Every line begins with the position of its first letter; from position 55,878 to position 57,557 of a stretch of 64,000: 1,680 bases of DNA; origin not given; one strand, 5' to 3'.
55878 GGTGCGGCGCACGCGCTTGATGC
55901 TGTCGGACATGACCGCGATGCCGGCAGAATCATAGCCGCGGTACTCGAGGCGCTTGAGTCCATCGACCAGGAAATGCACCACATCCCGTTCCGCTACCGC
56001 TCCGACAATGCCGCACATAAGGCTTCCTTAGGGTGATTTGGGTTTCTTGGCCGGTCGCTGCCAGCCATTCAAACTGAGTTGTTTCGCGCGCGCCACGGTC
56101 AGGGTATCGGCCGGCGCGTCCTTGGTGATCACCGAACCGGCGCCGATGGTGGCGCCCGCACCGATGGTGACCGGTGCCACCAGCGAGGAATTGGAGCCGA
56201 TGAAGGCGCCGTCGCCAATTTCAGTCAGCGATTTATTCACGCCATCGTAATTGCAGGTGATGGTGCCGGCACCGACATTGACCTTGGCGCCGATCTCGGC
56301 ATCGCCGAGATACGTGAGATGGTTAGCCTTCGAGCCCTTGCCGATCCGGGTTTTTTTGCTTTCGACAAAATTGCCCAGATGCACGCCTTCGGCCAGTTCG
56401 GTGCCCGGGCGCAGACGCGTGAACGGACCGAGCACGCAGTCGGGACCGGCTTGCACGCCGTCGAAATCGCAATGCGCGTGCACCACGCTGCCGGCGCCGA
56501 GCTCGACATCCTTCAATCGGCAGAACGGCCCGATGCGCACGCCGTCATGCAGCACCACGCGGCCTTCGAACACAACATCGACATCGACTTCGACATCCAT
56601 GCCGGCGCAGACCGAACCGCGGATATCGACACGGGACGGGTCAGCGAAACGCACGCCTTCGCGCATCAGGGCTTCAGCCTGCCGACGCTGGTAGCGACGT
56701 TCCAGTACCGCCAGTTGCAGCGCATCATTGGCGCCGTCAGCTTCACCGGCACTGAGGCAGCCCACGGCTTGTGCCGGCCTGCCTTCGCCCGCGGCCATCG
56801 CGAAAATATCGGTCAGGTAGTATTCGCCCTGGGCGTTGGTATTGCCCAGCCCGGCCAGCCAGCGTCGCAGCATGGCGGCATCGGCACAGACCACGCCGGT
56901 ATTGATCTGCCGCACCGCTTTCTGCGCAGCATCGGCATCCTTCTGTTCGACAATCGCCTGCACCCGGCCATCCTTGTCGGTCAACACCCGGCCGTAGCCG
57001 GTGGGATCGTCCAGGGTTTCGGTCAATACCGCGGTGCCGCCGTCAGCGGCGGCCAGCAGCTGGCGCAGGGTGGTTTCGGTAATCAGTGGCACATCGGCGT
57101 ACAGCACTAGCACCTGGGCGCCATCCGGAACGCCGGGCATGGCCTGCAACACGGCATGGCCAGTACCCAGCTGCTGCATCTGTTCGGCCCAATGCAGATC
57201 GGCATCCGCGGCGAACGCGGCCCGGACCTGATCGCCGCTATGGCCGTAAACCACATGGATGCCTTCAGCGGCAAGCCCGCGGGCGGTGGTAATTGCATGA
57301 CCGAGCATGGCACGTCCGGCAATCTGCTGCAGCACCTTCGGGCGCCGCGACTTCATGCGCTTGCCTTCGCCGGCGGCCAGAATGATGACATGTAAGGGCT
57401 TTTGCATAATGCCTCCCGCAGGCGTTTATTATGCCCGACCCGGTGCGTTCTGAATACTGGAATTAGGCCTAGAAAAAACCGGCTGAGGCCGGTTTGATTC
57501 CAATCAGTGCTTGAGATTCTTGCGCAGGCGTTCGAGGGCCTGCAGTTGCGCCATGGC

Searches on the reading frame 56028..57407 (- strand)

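Call 3: search_protein_families(library=ncbifam, proteins=[window:56028-57407:-])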
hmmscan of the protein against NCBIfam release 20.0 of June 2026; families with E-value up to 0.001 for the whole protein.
window:56028-57407:- (459 aa): 51 families (the best 25 are shown)
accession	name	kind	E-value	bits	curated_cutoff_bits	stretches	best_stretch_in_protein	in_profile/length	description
TIGR01173.1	glmU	equivalog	2.5e-180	600.2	366.85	1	6-455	2-452/452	bifunctional UDP-N-acetylglucosamine diphosphorylase/glucosamine-1-phosphate N-acetyltransferase GlmU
NF006986.0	PRK09451.1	equivalog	2.1e-173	577.4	725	1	3-455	4-455/456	bifunctional UDP-N-acetylglucosamine diphosphorylase/glucosamine-1-phosphate N-acetyltransferase GlmU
NF010933.0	PRK14353.1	equivalog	4.8e-143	477.1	505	1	2-451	3-437/453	bifunctional UDP-N-acetylglucosamine diphosphorylase/glucosamine-1-phosphate N-acetyltransferase GlmU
NF010932.0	PRK14352.1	equivalog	2.3e-137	458.6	611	1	3-456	5-462/488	bifunctional UDP-N-acetylglucosamine diphosphorylase/glucosamine-1-phosphate N-acetyltransferase GlmU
NF010935.0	PRK14355.1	equivalog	8.5e-137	456.5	718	1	5-450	4-453/459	bifunctional UDP-N-acetylglucosamine diphosphorylase/glucosamine-1-phosphate N-acetyltransferase GlmU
NF010934.1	PRK14354.1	equivalog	6.4e-134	446.8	450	1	7-450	2-446/447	bifunctional UDP-N-acetylglucosamine diphosphorylase/glucosamine-1-phosphate N-acetyltransferase GlmU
NF010936.0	PRK14356.1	equivalog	1.6e-130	436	666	1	7-447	8-451/456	bifunctional UDP-N-acetylglucosamine diphosphorylase/glucosamine-1-phosphate N-acetyltransferase GlmU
NF010937.0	PRK14357.1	equivalog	6.8e-129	430.6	658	1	6-452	2-441/448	bifunctional UDP-N-acetylglucosamine diphosphorylase/glucosamine-1-phosphate N-acetyltransferase GlmU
NF010938.0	PRK14358.1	equivalog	1.8e-122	409.4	500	1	2-451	5-456/481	bifunctional N-acetylglucosamine-1-phosphate uridyltransferase/glucosamine-1-phosphate acetyltransferase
NF010940.0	PRK14360.1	equivalog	3.9e-122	408.1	602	1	5-453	2-449/452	bifunctional UDP-N-acetylglucosamine diphosphorylase/glucosamine-1-phosphate N-acetyltransferase GlmU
NF010939.0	PRK14359.1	equivalog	1.2e-99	333.8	592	1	5-447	3-420/430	bifunctional UDP-N-acetylglucosamine diphosphorylase/glucosamine-1-phosphate N-acetyltransferase GlmU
TIGR03992.1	Arch_glmU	subfamily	3.3e-55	187.6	292.1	2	7-299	3-282/393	bifunctional sugar-1-phosphate nucleotidylyltransferase/acetyltransferase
NF041173.1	Sug_nt_acttase_Thmprot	equivalog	1.2e-35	123.2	600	2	6-207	2-198/405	bifunctional sugar-1-phosphate nucleotidylyltransferase/acetyltransferase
NF041313.1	UDPGP_AglF_Halo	equivalog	9.2e-16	58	400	1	7-216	3-213/234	UTP--glucose-1-phosphate uridylyltransferase AglF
NF045665.1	NTPtran_DVU1551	equivalog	7.5e-13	48.2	315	1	6-180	2-177/359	DVU_1551 family NTP transferase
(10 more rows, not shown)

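Call 4: search_protein_families(library=pfam, proteins=[window:56028-57407:-])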
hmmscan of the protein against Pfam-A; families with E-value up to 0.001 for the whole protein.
window:56028-57407:- (459 aa): 6 families
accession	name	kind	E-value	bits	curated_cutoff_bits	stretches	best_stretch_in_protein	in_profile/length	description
PF00132.30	Hexapep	-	1.5e-25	88.2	27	2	395-429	2-36/36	Bacterial transferase hexapeptide (six repeats)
PF12804.13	NTP_transf_3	-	4.4e-21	76.2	27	1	7-131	1-123/160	MobA-like NTP transferase domain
PF00483.29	NTP_transferase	-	1.1e-09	38.7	21.2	1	7-213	2-217/245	Nucleotidyl transferase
PF14602.12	Hexapep_2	-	4.7e-08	33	27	1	397-429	4-34/34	Hexapeptide repeat of succinyl-transferase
PF01128.25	IspD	-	8.9e-08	32.6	27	1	6-127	2-125/221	2-C-methyl-D-erythritol 4-phosphate cytidylyltransferase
PF25084.1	LbH_EIF2B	-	5.8e-06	26.7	54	0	351-429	20-95/105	EIF2B subunit epsilon LbH domain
